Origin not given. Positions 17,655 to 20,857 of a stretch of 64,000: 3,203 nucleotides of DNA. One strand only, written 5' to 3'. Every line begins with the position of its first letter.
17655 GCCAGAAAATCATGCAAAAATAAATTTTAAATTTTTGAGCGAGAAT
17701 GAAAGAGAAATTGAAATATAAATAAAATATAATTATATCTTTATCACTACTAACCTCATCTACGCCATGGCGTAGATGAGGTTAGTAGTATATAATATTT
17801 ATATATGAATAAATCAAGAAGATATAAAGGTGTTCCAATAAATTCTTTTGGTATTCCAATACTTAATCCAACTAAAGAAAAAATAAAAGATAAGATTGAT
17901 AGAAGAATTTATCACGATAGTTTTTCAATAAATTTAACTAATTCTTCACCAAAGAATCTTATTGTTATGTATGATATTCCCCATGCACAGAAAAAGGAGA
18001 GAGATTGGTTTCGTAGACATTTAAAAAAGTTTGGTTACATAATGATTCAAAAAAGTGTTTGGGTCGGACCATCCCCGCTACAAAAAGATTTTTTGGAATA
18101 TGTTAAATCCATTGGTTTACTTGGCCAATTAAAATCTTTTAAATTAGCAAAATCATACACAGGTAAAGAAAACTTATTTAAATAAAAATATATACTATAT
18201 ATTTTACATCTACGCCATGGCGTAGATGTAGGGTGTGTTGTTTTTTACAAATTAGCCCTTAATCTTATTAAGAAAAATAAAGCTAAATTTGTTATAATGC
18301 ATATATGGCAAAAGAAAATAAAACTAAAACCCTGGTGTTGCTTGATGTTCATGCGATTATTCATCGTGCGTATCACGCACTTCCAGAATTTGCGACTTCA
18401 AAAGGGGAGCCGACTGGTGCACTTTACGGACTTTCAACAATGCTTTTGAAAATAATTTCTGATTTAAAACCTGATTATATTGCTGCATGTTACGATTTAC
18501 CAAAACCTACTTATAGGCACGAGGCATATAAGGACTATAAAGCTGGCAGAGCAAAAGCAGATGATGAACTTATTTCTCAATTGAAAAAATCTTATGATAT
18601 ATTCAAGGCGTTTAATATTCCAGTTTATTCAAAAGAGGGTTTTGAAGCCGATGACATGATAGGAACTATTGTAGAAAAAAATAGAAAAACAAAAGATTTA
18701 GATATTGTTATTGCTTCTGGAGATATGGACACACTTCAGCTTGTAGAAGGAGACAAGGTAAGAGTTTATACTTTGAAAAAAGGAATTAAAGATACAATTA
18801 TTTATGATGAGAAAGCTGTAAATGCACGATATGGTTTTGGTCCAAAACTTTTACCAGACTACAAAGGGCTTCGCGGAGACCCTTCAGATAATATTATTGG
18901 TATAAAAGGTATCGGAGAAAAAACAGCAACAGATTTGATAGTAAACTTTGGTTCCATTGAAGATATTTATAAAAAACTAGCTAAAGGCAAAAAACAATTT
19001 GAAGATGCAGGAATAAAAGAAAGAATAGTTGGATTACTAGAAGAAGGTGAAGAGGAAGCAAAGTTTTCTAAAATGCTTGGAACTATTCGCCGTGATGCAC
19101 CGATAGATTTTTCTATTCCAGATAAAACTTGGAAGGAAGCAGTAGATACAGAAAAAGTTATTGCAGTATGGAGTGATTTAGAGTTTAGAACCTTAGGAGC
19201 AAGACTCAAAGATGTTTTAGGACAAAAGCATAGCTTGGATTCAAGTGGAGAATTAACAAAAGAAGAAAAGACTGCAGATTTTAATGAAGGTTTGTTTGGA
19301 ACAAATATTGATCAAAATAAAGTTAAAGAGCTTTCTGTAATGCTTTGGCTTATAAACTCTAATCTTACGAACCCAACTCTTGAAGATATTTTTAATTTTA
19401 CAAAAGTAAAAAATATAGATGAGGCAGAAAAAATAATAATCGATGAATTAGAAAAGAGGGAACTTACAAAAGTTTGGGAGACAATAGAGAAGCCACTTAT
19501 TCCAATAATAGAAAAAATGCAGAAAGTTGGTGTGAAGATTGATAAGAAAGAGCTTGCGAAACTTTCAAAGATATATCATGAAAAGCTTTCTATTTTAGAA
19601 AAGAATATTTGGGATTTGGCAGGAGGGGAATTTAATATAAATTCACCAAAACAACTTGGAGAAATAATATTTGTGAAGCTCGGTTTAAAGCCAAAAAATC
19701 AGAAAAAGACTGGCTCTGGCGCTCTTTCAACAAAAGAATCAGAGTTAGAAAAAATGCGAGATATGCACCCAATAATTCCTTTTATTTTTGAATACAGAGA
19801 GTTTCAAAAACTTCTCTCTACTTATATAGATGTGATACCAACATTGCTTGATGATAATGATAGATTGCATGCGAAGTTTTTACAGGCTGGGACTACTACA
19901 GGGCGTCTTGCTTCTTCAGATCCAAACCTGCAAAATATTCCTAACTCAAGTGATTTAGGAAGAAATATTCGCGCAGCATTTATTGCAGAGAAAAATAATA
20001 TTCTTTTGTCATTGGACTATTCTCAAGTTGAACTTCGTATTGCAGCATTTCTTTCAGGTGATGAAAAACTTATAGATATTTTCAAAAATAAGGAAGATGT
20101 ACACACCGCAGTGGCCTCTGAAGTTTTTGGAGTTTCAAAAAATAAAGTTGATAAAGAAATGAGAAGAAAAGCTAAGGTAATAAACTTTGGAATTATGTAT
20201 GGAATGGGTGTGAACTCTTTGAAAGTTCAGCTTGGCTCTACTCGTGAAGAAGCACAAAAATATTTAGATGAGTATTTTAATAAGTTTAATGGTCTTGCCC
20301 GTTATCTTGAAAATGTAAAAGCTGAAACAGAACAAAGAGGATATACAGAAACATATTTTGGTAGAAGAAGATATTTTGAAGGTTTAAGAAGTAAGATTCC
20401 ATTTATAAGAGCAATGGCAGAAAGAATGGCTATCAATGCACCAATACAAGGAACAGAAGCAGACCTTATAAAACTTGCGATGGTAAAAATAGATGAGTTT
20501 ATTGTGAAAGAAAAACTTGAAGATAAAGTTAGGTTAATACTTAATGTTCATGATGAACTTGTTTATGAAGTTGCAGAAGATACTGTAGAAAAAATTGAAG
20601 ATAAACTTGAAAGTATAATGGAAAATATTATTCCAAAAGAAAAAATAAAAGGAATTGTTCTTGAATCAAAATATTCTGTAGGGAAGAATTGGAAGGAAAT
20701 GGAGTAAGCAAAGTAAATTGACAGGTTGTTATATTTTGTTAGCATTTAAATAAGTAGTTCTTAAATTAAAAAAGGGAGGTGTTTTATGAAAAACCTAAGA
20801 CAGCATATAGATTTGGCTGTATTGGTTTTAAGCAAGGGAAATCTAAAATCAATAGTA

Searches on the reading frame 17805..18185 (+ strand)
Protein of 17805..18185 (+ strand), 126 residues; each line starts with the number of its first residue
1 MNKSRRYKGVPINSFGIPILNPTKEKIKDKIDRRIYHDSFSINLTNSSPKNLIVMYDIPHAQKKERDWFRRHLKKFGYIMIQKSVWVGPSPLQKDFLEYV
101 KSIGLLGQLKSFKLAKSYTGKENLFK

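Call 66: search_protein_families(library=pfam, proteins=[window:17805-18185:+], max_evalue=0.00001)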
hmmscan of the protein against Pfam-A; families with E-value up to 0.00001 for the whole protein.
window:17805-18185:+ (126 aa): 2 families
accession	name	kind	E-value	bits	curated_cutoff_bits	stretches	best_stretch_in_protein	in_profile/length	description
PF20803.2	PaaX_M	-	1.1e-13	51.4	24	1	53-115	10-72/83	PaaX protein central Cas2-like domain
PF09827.14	CRISPR_Cas2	-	6.2e-08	33.2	23.8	1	52-102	3-49/74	CRISPR associated protein Cas2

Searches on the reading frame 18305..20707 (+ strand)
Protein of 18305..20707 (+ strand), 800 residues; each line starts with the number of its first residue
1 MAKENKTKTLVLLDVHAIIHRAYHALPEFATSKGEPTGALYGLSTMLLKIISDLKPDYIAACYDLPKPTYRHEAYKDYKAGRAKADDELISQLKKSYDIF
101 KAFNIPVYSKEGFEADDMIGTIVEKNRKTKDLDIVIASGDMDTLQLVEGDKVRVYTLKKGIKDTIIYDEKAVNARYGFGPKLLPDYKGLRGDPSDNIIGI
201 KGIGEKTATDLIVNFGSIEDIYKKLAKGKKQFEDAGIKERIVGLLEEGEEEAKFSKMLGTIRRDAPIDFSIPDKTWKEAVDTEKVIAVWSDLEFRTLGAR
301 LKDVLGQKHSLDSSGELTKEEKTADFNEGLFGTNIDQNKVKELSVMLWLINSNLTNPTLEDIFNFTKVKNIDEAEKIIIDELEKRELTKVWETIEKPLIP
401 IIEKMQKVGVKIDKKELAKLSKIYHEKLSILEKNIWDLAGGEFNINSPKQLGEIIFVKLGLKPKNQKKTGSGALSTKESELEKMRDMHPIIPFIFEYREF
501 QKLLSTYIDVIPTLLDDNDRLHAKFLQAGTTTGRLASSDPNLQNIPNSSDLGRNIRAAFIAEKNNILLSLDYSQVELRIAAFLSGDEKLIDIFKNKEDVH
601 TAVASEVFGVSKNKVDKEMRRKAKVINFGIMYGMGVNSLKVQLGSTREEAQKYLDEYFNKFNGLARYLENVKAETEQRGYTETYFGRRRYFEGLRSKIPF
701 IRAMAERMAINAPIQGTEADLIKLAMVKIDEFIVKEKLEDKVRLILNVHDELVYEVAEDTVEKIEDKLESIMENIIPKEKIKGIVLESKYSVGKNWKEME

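Call 67: search_protein_families(library=pfam, proteins=[window:18305-20707:+], max_evalue=0.00001)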
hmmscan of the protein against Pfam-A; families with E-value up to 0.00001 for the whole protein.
window:18305-20707:+ (800 aa): 3 families
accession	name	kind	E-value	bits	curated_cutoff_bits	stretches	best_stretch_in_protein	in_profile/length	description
PF00476.26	DNA_pol_A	-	6e-137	457.1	34.3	1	415-798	2-381/381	DNA polymerase family A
PF02739.22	5_3_exonuc_N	-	7.4e-51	172.5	34.3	1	9-177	1-164/164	5'-3' exonuclease, N-terminal resolvase-like domain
PF01367.25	5_3_exonuc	-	3.5e-24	85.6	40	1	180-278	3-93/97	5'-3' exonuclease, C-terminal SAM fold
